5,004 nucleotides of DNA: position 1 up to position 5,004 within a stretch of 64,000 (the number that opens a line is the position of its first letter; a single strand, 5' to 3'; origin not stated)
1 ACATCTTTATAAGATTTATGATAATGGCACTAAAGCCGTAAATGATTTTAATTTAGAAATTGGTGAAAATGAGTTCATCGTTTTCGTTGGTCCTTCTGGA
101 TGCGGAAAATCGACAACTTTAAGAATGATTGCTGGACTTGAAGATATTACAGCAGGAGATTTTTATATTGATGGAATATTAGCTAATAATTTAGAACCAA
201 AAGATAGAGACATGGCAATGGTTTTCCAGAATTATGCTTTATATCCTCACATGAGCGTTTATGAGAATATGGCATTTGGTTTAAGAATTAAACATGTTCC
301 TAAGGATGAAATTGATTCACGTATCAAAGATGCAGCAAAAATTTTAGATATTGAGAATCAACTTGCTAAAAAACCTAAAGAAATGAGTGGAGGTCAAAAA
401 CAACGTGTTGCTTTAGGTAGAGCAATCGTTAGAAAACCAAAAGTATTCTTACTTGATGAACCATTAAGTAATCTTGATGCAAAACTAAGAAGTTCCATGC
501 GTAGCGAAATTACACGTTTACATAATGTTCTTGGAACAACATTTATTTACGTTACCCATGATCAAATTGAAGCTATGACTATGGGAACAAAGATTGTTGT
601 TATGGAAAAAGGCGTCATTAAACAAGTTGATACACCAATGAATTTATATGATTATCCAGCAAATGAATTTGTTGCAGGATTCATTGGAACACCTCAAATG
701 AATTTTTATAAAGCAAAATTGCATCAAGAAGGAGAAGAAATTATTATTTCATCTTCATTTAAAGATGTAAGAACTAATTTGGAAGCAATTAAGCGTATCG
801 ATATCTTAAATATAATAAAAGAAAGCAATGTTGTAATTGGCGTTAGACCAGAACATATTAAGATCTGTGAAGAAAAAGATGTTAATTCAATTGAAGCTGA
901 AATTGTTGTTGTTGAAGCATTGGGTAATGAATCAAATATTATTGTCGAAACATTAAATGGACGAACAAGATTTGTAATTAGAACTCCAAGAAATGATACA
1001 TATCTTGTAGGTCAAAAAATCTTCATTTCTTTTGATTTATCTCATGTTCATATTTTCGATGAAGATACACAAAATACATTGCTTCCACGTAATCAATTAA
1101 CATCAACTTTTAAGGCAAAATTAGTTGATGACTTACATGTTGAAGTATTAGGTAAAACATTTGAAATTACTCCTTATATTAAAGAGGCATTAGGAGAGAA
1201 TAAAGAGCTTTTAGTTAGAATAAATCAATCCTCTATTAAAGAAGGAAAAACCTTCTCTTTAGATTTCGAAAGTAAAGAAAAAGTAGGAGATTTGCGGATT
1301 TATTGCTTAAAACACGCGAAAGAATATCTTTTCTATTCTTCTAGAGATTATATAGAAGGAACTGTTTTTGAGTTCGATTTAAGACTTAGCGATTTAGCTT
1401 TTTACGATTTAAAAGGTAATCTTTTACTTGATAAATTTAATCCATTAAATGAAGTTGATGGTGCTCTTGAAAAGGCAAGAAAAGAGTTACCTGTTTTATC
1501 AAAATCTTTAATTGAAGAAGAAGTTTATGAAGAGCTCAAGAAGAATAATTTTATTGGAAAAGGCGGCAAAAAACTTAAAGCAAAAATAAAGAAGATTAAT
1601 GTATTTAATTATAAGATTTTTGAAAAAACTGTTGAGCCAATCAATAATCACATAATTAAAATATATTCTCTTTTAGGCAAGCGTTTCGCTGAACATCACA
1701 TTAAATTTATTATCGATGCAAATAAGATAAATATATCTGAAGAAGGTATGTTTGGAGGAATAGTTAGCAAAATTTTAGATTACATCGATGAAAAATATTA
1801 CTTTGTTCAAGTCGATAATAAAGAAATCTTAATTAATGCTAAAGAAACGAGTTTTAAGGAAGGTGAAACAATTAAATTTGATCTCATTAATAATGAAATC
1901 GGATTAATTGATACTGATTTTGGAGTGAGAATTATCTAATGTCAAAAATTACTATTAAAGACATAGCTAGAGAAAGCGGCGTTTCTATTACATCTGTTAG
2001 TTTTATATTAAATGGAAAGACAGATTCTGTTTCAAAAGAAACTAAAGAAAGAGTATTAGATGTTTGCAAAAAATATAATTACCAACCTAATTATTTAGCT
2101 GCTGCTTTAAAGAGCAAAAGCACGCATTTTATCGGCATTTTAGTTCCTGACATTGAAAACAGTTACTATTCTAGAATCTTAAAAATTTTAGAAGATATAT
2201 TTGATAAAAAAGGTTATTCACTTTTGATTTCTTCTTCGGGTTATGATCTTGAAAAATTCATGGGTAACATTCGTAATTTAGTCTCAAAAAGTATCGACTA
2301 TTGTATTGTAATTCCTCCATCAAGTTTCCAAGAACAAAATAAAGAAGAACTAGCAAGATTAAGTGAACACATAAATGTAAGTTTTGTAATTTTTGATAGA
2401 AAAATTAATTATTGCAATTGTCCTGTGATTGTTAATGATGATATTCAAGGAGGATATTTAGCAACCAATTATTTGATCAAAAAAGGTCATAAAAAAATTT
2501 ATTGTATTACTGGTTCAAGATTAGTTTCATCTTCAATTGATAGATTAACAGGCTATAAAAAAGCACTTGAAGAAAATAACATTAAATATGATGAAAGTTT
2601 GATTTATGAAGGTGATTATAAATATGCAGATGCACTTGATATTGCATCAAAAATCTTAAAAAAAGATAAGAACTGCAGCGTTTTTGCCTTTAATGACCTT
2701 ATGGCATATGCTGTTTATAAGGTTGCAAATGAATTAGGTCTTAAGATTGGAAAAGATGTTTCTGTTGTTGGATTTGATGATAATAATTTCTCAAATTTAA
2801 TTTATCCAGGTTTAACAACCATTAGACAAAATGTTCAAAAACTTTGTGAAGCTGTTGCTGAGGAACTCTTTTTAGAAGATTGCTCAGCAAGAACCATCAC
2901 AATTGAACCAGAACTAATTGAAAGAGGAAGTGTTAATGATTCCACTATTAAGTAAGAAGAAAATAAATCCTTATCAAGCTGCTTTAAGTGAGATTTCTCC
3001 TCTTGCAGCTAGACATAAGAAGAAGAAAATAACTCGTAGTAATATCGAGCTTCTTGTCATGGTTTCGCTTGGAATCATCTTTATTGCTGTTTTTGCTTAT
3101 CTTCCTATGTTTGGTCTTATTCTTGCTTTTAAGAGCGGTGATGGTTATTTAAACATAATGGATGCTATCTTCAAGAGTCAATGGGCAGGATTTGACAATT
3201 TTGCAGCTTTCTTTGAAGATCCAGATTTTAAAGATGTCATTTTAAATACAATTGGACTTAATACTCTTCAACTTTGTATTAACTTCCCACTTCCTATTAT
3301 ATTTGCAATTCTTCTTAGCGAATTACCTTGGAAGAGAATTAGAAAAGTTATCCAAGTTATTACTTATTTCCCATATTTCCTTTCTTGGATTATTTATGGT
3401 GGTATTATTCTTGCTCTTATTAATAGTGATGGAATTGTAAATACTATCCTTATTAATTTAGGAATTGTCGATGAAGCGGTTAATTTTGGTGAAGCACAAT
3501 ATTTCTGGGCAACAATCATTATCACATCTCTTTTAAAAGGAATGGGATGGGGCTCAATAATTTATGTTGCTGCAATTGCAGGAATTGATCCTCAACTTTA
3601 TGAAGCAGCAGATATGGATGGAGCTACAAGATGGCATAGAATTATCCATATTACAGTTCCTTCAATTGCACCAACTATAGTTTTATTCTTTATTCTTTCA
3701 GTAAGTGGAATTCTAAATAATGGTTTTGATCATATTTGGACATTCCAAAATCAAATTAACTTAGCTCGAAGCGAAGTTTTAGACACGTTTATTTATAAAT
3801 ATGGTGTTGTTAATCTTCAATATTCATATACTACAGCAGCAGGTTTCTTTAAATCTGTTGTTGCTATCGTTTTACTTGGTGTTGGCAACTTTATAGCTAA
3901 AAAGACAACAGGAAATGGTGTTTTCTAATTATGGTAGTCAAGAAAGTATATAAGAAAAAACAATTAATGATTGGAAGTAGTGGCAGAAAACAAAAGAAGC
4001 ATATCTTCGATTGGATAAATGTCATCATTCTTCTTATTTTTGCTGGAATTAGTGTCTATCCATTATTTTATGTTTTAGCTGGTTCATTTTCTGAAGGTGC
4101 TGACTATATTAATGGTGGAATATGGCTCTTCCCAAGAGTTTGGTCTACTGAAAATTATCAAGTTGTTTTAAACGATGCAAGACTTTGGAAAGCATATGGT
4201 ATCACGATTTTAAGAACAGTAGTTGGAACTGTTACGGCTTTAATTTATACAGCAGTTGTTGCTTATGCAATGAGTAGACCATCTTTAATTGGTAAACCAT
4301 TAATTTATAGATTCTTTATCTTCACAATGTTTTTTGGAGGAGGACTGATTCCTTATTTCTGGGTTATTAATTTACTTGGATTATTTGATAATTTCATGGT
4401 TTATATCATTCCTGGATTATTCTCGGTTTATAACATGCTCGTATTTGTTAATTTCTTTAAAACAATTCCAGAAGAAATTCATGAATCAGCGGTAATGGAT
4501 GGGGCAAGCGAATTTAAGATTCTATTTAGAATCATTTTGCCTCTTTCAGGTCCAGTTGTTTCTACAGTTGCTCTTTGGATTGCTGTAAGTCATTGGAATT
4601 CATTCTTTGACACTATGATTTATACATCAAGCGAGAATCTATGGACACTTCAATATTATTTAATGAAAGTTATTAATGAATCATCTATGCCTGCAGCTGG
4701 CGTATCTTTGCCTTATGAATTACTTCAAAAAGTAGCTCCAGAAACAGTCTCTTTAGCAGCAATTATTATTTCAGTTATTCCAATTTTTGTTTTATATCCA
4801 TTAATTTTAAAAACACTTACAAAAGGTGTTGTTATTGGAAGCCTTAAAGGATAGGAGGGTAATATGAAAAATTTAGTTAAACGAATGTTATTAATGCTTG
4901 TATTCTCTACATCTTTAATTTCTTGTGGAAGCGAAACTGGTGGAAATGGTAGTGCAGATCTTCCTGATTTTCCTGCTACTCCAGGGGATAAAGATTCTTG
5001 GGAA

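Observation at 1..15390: Composite sugar-uptake locus combining LplABC-type transporter, IUNH nucleoside hydrolase, ribokinase, YesL protein, a secreted triple-repeat protein and three beta-propeller-like lipoproteins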

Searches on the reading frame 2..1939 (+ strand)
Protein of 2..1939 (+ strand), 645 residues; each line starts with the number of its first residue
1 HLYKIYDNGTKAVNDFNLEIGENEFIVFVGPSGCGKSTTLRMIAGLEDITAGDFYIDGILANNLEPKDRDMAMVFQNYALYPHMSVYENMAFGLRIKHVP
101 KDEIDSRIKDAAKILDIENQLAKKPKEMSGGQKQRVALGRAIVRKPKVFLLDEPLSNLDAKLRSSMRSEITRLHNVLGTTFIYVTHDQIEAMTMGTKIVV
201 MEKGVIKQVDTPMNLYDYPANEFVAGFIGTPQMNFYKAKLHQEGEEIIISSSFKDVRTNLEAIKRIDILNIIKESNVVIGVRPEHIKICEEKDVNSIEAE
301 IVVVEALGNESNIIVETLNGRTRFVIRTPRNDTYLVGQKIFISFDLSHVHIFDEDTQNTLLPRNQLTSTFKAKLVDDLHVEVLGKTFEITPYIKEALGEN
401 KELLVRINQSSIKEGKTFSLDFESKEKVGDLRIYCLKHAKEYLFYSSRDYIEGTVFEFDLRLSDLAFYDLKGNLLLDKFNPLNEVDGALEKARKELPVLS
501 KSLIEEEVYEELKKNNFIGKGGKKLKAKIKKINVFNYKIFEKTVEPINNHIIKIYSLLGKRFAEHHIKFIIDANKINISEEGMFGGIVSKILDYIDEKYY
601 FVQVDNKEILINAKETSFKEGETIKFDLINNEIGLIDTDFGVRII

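Call 4: search_protein_families(library=pfam, proteins=[window:2-1939:+], max_evalue=0.01)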
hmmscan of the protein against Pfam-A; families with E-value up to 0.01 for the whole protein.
window:2-1939:+ (645 aa): 8 families
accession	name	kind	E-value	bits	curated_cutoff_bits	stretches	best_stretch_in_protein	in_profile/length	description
PF00005.33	ABC_tran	-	2.5e-31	109.5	25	1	14-155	2-136/137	ABC transporter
PF08402.16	TOBE_2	-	3.2e-11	43.6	21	1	279-352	1-76/76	TOBE domain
PF17912.7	OB_MalK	-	3.5e-08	34.6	27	1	229-286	1-53/53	MalK OB fold domain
PF13304.12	AAA_21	-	9.8e-07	29.6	27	0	125-187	235-299/304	AAA domain, putative AbiEii toxin, Type IV TA system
PF03215.21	Rad17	-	0.00019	21.8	23.8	1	17-90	39-112/186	Rad17 P-loop domain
PF02463.25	SMC_N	-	0.00036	20.5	40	1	22-205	23-218/220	RecF/RecN/SMC N terminal domain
PF13401.12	AAA_22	-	0.0033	18.2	27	1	23-50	5-32/130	AAA domain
PF03193.22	RsgA_GTPase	-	0.0049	17.2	30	0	22-49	105-132/174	RsgA GTPase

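Call 6: search_protein_families(library=ncbifam, proteins=[window:2-1939:+], max_evalue=0.01)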
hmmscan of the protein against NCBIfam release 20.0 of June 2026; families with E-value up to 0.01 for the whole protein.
window:2-1939:+ (645 aa): 185 families (the best 25 are shown)
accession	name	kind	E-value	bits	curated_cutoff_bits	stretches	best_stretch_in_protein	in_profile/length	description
NF008653.0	PRK11650.1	subfamily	6.8e-137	456.3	432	1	2-358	9-353/357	sn-glycerol-3-phosphate ABC transporter ATP-binding protein UgpC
NF008233.0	PRK11000.1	equivalog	8.9e-123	409.7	568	1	3-357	10-358/369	maltose/maltodextrin ABC transporter ATP-binding protein MalK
NF006987.0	PRK09452.1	equivalog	5.2e-96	321.6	482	1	2-305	23-318/378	spermidine/putrescine ABC transporter ATP-binding protein PotA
TIGR01187.1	potA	subfamily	1.3e-91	307.1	355.6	1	29-325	2-294/325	polyamine ABC transporter ATP-binding protein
NF040933.2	ABC_arch_GlcV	equivalog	6.2e-91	304.9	450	1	2-352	8-357/357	glucose ABC transporter ATP-binding protein GlcV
TIGR03265.1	PhnT2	equivalog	1.4e-90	304.1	457.7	1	9-350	16-350/353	putative 2-aminoethylphosphonate ABC transporter ATP-binding protein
NF043075.1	MMSYN1_0197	equivalog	3.8e-90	302.3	550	1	3-352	9-339/341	spermidine/putrescine ABC transporter ATP-binding protein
NF008513.0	PRK11432.1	equivalog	5.6e-83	278.8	496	1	11-351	20-346/351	ferric ABC transporter ATP-binding protein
TIGR03258.1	PhnT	equivalog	1.3e-75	254.6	499.15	1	9-346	20-351/359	2-aminoethylphosphonate ABC transport system ATP-binding subunit PhnT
NF008621.0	PRK11607.1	equivalog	3.8e-75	253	613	1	2-309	25-328/377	putrescine ABC transporter ATP-binding subunit PotG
NF040840.2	tungstate_WtpC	equivalog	2.3e-74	250.8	440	1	13-352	16-347/347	tungstate ABC transporter ATP-binding protein WtpC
TIGR00968.1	3a0106s01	subfamily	2.8e-71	239.8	342.75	1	10-230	13-233/237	sulfate ABC transporter ATP-binding protein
TIGR01186.1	proV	subfamily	3.4e-65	220.5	326.6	1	9-295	5-303/363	betaine/proline/choline family ABC transporter ATP-binding protein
NF008105.0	PRK10851.1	equivalog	1.6e-63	214.6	502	1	8-354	13-349/362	sulfate/thiosulfate ABC transporter ATP-binding protein CysA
TIGR03415.1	ABC_choXWV_ATP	equivalog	1.9e-51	175.2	483.75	1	12-305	39-339/382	choline ABC transporter ATP-binding protein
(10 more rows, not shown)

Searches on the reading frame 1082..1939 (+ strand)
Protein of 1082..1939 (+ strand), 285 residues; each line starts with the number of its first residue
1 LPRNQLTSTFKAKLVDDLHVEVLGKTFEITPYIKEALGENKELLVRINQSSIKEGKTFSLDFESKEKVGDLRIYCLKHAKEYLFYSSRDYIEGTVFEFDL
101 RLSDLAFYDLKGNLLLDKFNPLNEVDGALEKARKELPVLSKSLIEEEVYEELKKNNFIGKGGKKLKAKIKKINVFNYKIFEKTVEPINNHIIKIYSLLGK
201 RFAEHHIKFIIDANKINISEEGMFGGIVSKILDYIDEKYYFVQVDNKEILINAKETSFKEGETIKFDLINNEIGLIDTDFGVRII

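Call 59: search_protein_families(library=pfam, proteins=[window:1082-1939:+], max_evalue=5)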
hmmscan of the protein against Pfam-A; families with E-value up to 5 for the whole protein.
window:1082-1939:+ (285 aa): 0 families

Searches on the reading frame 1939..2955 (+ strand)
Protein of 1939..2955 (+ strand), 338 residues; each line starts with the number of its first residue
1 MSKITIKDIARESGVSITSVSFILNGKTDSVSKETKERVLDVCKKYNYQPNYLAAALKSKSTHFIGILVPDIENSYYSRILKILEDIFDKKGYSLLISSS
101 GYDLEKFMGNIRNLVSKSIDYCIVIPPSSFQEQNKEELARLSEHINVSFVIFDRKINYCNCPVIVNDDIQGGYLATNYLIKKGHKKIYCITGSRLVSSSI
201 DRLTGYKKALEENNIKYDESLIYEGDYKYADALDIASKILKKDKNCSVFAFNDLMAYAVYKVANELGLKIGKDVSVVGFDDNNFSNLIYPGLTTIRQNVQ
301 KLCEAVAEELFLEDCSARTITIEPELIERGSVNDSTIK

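Call 4: search_protein_families(library=pfam, proteins=[window:1939-2955:+], max_evalue=0.01)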
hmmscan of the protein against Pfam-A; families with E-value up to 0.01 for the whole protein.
window:1939-2955:+ (338 aa): 6 families
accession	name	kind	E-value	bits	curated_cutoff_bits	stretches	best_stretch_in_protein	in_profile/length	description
PF13377.12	Peripla_BP_3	-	2.3e-26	93.3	26.5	1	177-332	2-167/167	Periplasmic binding protein-like domain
PF13407.12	Peripla_BP_4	-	4e-18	66.3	35.1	1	65-283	1-220/258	Periplasmic binding protein domain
PF00532.27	Peripla_BP_1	-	4.3e-18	66.2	22.2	1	62-309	1-256/281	Periplasmic binding proteins and sugar binding domain of LacI family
PF00356.27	LacI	-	7e-15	55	27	1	5-51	1-46/46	Bacterial regulatory proteins, lacI family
PF01381.28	HTH_3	-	0.00019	21.8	23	1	3-30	9-35/55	Helix-turn-helix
PF12844.13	HTH_19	-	0.00073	19.8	30.2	1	3-54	12-59/64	Helix-turn-helix domain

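Call 6: search_protein_families(library=ncbifam, proteins=[window:1939-2955:+], max_evalue=0.01)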
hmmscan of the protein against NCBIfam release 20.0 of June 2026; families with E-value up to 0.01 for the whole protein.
window:1939-2955:+ (338 aa): 21 families
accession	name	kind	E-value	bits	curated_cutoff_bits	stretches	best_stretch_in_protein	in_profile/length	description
NF047341.1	lactose_RbsR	equivalog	1.8e-70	237.9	382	1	3-333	2-329/331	ribose utilization transcriptional repressor RbsR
NF007979.0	PRK10703.1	equivalog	2.5e-63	214.3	501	1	5-336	3-335/341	HTH-type transcriptional repressor PurR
NF007743.0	PRK10423.1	equivalog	5e-58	196.8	531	1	5-332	3-330/330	ribose operon transcriptional repressor RbsR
TIGR01481.1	ccpA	equivalog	5.5e-53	180.5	442.35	1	3-302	2-295/330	catabolite control protein A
NF008002.0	PRK10727.1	equivalog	3.1e-47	161.3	557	1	5-334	3-331/341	HTH-type transcriptional regulator GalR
NF008269.0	PRK11041.1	equivalog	4.1e-46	157.6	436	1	3-322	9-322/342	DNA-binding transcriptional regulator CytR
NF007075.0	PRK09526.1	subfamily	6.5e-46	156.9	340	1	3-332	5-331/358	LacI family DNA-binding transcriptional regulator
NF007706.0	PRK10401.1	equivalog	5.7e-45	154.1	555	1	4-318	2-310/346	HTH-type transcriptional regulator GalS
TIGR02417.1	fruct_sucro_rep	subfamily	6.2e-44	150.6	389.55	1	5-310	1-303/327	D-fructose-responsive transcription factor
NF008452.0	PRK11303.1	equivalog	6.9e-44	150.4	385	1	5-316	2-309/332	catabolite repressor/activator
NF051853.1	TransRegUriRCory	equivalog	6.4e-42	143.8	550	1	5-333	2-325/327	transcriptional regulator UriR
NF007449.0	PRK10014.1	subfamily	1.6e-40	139.2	310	1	2-329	5-341/342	Mal regulon transcriptional regulator MalI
NF052440.1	TransRegGNTRPSEAE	equivalog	7.6e-35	120.5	400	1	2-310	4-307/333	HTH-type transcriptional regulator GntR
NF047913.1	TransRegIdnR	equivalog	3.9e-24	85.6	500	1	3-299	5-294/331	DNA-binding transcriptional regulator IdnR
TIGR02405.1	trehalos_R_Ecol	equivalog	5.3e-23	81.8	357.35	1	3-305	1-287/311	trehalose operon repressor TreR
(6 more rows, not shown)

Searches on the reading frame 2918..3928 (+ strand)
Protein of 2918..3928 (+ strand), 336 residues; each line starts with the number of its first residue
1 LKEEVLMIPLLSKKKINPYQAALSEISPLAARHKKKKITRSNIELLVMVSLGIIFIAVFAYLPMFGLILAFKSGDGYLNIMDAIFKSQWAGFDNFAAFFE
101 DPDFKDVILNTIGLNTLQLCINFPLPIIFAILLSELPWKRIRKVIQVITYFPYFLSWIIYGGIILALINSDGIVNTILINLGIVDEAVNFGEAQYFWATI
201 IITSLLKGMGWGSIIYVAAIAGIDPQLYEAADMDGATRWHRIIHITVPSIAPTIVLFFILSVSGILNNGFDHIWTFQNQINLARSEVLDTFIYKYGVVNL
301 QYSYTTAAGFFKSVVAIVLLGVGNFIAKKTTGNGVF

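Call 4: search_protein_families(library=pfam, proteins=[window:2918-3928:+], max_evalue=0.01)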
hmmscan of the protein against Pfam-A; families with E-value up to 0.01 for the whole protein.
window:2918-3928:+ (336 aa): 1 family
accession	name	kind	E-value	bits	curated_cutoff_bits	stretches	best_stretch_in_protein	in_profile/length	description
PF00528.27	BPD_transp_1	-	2.7e-16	60.3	26.4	1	128-329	3-181/184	Binding-protein-dependent transport system inner membrane component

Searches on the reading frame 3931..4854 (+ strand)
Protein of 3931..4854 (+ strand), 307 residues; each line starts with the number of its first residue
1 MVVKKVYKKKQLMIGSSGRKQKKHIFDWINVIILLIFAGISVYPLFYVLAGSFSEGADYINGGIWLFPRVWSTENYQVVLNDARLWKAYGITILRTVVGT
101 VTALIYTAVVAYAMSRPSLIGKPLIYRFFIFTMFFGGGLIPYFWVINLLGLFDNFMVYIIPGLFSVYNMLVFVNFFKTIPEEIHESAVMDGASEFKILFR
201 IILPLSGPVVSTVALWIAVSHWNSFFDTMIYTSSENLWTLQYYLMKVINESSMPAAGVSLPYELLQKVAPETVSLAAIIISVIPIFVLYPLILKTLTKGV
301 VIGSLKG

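Call 4: search_protein_families(library=pfam, proteins=[window:3931-4854:+], max_evalue=0.01)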
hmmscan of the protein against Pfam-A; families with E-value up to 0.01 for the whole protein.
window:3931-4854:+ (307 aa): 1 family
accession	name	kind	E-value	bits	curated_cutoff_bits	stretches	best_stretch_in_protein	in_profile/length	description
PF00528.27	BPD_transp_1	-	1.9e-09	37.9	26.4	1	116-298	11-180/184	Binding-protein-dependent transport system inner membrane component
